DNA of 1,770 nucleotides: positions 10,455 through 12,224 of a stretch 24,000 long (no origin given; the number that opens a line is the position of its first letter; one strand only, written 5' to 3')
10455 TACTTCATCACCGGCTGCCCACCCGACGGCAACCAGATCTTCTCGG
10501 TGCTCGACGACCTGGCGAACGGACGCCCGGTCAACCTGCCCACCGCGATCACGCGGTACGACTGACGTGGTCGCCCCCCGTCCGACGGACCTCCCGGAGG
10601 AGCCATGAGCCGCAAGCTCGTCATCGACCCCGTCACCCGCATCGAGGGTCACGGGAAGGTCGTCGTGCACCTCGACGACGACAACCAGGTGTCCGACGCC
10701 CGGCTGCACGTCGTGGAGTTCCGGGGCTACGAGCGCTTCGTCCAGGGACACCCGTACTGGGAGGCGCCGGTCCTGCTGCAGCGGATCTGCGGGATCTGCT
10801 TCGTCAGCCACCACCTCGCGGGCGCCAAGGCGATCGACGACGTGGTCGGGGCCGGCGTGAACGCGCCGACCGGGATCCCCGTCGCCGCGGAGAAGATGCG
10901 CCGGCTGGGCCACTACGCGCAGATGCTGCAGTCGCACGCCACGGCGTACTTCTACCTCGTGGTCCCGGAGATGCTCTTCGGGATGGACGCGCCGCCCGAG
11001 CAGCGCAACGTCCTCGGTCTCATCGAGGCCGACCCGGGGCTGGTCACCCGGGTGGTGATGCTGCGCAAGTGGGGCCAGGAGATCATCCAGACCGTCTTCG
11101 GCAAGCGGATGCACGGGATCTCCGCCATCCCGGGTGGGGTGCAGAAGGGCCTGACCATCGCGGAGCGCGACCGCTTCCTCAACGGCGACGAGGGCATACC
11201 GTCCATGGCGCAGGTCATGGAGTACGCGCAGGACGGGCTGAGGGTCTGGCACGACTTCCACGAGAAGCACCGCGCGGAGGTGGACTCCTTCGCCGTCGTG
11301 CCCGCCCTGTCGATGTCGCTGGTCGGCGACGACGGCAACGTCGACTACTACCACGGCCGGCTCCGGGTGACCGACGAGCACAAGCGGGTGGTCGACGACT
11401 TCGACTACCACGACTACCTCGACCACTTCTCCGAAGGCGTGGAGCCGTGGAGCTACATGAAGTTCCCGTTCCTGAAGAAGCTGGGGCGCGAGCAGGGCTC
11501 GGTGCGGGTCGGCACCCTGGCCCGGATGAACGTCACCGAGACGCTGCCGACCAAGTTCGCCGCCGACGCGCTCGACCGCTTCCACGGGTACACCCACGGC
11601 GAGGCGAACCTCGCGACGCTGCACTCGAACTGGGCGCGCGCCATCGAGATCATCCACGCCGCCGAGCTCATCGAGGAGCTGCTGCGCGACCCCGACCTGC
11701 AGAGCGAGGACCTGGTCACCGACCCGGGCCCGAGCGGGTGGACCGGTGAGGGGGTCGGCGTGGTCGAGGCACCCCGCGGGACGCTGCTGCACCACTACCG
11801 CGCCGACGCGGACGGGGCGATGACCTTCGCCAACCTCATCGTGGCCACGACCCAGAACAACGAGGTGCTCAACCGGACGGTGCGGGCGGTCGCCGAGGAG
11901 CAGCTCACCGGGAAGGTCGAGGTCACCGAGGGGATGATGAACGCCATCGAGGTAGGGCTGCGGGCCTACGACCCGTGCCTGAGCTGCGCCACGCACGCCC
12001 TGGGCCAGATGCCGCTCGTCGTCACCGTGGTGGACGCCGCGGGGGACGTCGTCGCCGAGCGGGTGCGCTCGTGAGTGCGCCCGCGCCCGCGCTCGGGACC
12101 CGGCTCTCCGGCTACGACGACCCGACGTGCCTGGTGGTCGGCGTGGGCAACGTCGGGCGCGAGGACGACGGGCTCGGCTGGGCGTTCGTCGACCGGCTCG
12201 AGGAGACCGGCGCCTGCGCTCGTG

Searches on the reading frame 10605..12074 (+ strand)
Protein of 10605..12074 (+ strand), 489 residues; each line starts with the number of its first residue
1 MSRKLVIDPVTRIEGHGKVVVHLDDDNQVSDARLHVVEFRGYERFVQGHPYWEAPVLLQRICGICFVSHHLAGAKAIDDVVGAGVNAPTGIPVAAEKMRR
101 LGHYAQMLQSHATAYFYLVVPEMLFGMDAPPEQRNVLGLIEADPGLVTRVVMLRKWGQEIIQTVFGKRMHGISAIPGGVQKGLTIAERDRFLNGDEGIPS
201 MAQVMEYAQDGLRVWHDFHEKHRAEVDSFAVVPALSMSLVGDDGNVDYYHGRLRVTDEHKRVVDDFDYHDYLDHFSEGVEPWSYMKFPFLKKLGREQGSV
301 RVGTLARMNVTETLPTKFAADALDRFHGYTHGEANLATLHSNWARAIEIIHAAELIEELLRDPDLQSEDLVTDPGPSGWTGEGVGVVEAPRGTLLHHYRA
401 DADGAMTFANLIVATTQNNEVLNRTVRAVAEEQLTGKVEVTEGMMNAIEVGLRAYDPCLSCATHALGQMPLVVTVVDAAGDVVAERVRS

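Call 3: search_protein_families(library=pfam, proteins=[window:10605-12074:+], max_evalue=0.01)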
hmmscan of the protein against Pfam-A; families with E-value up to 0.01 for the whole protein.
window:10605-12074:+ (489 aa): 1 family
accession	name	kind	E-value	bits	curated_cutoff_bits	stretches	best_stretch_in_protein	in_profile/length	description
PF00374.24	NiFeSe_Hases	-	2.2e-24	86.7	25.8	2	257-464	297-508/508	Nickel-dependent hydrogenase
